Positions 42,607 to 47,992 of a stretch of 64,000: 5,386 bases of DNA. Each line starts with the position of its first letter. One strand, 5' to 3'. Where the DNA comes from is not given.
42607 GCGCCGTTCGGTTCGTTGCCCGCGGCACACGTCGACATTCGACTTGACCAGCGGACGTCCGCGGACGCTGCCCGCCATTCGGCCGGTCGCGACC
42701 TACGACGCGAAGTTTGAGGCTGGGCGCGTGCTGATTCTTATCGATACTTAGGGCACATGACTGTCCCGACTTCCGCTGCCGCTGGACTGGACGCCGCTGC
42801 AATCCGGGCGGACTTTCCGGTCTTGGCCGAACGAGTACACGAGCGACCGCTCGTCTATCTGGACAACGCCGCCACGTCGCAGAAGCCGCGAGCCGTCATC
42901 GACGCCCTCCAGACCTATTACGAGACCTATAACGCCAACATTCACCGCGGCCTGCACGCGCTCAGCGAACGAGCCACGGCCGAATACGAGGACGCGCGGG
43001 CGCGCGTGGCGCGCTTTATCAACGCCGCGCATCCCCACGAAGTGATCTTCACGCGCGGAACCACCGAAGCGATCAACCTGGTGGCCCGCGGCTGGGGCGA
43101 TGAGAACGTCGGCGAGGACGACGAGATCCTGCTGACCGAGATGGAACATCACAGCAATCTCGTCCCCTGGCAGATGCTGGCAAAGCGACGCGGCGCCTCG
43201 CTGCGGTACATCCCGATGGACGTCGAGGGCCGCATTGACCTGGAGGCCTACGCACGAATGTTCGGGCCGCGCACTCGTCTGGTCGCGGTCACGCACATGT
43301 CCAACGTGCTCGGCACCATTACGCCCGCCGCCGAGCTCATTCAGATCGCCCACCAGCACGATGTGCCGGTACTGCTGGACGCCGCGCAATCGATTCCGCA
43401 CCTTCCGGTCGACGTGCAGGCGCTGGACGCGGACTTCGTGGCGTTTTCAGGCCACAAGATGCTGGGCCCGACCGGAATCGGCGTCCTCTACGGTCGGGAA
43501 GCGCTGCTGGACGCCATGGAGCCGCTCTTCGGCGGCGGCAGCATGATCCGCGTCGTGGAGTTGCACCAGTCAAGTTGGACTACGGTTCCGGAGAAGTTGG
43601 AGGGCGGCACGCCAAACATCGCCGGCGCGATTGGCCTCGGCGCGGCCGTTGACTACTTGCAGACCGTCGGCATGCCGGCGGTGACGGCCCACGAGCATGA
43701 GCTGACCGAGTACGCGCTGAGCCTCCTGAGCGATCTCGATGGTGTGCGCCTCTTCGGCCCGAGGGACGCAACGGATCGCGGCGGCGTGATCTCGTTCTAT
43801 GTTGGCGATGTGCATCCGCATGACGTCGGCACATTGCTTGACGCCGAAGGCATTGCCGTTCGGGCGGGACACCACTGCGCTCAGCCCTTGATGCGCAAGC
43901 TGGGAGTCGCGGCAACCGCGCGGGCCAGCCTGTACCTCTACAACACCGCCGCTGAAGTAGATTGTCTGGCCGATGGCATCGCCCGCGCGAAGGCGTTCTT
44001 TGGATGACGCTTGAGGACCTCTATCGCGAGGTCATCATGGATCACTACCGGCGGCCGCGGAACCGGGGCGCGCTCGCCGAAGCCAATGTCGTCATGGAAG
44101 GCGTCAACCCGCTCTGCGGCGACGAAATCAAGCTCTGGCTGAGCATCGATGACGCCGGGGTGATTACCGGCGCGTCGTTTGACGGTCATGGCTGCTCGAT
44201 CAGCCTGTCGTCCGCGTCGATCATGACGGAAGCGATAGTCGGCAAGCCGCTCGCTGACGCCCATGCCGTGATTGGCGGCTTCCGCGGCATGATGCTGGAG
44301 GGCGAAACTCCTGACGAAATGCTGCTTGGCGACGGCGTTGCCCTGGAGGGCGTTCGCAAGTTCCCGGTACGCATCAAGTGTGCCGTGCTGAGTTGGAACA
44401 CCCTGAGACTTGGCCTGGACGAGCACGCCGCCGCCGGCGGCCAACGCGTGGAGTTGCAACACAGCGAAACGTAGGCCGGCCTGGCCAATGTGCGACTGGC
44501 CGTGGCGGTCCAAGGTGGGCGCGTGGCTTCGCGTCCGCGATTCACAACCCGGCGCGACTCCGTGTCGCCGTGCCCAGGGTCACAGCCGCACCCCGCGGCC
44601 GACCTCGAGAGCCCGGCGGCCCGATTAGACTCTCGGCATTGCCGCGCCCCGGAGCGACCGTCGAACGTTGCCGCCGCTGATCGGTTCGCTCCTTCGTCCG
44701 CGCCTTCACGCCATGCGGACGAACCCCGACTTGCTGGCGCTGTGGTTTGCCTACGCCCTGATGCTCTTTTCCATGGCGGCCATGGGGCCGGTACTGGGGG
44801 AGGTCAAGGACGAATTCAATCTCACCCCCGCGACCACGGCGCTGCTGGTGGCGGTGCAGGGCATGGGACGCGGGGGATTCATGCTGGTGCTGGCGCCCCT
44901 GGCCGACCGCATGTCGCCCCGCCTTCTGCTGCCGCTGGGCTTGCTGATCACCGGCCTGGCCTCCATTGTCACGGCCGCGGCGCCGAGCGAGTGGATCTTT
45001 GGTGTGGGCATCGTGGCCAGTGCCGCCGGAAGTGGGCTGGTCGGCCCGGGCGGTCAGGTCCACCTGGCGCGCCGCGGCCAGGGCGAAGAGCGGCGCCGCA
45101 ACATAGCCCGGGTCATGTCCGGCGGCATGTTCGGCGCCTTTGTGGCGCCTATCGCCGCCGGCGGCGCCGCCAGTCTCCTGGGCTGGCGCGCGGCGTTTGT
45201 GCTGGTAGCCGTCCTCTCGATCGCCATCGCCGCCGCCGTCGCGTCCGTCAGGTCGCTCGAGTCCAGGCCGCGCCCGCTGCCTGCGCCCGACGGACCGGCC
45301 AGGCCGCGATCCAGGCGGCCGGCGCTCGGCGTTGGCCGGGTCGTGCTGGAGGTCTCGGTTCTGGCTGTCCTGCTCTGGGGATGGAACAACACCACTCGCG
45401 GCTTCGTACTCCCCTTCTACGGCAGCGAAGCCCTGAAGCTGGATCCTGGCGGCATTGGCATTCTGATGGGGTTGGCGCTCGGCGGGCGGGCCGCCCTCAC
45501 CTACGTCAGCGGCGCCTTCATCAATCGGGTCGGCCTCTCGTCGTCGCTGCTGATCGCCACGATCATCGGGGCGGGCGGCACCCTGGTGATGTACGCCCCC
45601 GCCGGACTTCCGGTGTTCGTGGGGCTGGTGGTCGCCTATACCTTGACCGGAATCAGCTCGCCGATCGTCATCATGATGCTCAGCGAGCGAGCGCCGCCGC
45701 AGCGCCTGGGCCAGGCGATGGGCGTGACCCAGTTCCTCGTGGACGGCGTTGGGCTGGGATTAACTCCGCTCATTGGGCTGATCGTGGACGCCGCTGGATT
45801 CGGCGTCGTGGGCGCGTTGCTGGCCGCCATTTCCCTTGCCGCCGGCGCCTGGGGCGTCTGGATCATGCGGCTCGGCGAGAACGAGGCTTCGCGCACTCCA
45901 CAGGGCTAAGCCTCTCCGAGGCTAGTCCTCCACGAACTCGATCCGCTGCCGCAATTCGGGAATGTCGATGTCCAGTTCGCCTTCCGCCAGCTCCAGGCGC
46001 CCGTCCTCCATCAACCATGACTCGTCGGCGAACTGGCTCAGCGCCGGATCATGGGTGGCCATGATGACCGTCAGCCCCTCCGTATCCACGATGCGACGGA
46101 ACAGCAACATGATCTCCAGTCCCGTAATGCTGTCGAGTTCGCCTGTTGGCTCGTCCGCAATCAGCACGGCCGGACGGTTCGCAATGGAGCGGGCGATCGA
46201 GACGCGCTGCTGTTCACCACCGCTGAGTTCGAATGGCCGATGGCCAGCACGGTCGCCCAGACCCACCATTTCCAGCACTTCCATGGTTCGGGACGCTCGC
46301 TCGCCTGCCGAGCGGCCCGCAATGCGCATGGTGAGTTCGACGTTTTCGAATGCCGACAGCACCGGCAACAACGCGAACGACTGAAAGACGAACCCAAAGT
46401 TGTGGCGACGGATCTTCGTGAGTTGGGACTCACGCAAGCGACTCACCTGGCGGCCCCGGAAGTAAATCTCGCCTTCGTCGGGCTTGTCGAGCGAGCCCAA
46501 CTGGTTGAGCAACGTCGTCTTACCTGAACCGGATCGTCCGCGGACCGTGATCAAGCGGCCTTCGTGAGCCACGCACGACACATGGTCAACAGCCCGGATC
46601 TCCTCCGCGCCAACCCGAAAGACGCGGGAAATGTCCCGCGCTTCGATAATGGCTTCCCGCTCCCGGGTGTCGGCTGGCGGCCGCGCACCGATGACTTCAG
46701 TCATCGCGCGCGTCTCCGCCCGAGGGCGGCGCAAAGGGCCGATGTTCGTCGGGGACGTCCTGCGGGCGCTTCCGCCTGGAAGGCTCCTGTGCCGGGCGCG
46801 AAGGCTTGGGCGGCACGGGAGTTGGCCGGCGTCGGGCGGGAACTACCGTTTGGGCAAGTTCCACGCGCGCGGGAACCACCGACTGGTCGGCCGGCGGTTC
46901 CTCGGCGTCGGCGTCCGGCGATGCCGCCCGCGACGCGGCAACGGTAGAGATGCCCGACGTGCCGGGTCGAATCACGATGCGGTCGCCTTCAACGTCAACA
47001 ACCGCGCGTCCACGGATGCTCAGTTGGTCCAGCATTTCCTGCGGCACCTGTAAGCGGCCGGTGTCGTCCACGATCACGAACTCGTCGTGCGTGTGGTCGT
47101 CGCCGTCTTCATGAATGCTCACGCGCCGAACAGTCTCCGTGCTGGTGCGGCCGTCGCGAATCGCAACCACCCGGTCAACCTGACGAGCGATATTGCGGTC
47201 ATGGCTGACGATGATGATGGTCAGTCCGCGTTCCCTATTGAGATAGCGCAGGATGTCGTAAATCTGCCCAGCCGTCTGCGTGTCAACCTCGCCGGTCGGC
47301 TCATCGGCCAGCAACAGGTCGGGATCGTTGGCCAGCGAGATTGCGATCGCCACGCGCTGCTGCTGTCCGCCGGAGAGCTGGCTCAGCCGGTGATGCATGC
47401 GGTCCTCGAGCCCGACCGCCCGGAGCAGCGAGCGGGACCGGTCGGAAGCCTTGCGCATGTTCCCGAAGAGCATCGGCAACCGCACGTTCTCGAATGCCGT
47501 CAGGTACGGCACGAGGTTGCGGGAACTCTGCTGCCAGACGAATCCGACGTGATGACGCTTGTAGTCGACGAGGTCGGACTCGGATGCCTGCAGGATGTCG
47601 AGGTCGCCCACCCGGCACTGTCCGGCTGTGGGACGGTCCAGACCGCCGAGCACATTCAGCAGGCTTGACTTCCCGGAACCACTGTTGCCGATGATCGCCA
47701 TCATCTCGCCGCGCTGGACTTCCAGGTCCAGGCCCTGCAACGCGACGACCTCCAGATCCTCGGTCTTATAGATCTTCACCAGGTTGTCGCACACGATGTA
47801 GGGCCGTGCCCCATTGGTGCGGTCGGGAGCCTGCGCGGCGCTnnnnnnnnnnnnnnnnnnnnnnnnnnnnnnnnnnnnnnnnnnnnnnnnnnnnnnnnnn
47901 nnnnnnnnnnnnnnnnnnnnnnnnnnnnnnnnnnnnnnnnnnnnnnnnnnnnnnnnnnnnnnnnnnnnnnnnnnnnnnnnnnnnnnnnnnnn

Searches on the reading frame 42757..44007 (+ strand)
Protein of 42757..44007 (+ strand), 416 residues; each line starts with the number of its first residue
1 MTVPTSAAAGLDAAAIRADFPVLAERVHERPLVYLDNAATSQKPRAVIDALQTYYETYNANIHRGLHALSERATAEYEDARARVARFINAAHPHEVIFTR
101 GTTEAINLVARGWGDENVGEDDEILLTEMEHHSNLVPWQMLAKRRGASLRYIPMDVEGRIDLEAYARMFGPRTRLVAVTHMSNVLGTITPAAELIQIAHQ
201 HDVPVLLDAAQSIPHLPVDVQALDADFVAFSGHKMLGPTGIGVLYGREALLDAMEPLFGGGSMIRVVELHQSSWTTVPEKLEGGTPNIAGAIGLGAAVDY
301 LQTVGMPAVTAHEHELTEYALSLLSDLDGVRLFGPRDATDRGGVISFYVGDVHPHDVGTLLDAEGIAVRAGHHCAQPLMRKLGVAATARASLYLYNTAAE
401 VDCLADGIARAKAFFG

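Call 27: search_protein_families(library=pfam, proteins=[window:42757-44004:+], max_evalue=0.001)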
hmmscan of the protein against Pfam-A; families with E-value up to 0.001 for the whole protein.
window:42757-44004:+ (416 aa): 6 families
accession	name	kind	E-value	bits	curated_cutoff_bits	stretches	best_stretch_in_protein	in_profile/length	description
PF00266.25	Aminotran_5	-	4.9e-155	516.5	21.5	1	33-404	1-371/371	Aminotransferase class-V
PF00155.27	Aminotran_1_2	-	4.6e-09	36.4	19.7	1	43-255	18-242/361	Aminotransferase class I and II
PF01041.23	DegT_DnrJ_EryC1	-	1e-05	25.4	19.8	1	85-213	34-150/360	DegT/DnrJ/EryC1/StrS aminotransferase family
PF01053.26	Cys_Met_Meta_PP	-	3.5e-05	23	27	1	160-237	125-201/381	Cys/Met metabolism PLP-dependent enzyme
PF01212.27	Beta_elim_lyase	-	9.1e-05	22.4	27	1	139-252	88-217/288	Beta-eliminating lyase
PF03841.19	SelA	-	0.00022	20.8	22.8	1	157-254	121-233/367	L-seryl-tRNA selenium transferase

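Call 57: find_encoding_contigs(protein=window:42757-44007:+, flank=2000, max_places=3)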
Protein window:42757-44007:+ (416 aa): no gene with exactly this product is on record in the collection.

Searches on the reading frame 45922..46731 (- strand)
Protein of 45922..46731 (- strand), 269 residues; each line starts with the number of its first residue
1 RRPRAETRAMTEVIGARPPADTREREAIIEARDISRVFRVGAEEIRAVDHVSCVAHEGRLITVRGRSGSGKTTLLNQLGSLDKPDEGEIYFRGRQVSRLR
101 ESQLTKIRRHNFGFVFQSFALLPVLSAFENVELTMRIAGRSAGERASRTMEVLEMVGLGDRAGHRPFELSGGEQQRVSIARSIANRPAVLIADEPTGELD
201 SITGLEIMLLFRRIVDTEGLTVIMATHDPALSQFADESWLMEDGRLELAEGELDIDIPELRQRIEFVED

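Call 27: search_protein_families(library=pfam, proteins=[window:45922-46731:-], max_evalue=0.001)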
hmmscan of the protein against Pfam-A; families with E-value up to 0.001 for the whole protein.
window:45922-46731:- (269 aa): 3 families
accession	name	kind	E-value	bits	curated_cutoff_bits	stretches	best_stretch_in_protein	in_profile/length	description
PF00005.33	ABC_tran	-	2e-30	106.6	25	1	49-196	2-136/137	ABC transporter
PF13191.12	AAA_16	-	8.7e-05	23.5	32.6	1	43-140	7-85/167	AAA ATPase domain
PF13401.12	AAA_22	-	0.00026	21.8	27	1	57-226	4-122/130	AAA domain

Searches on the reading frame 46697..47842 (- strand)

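Call 27: search_protein_families(library=pfam, proteins=[window:46697-47842:-], max_evalue=0.001)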
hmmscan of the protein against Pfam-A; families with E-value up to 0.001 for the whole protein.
window:46697-47842:- (381 aa): 5 families
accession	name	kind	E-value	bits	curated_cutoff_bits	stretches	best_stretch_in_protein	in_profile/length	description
PF00005.33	ABC_tran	-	2.1e-31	109.8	25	1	35-183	1-136/137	ABC transporter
PF02463.25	SMC_N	-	8.5e-07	29.1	40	1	46-231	25-214/220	RecF/RecN/SMC N terminal domain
PF13304.12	AAA_21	-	1.1e-05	26.1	27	0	152-215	234-299/304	AAA domain, putative AbiEii toxin, Type IV TA system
PF13555.12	AAA_29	-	0.00075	19.6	27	0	39-62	16-39/61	P-loop containing region of AAA domain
PF03193.22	RsgA_GTPase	-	0.001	19.4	30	0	31-67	93-128/174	RsgA GTPase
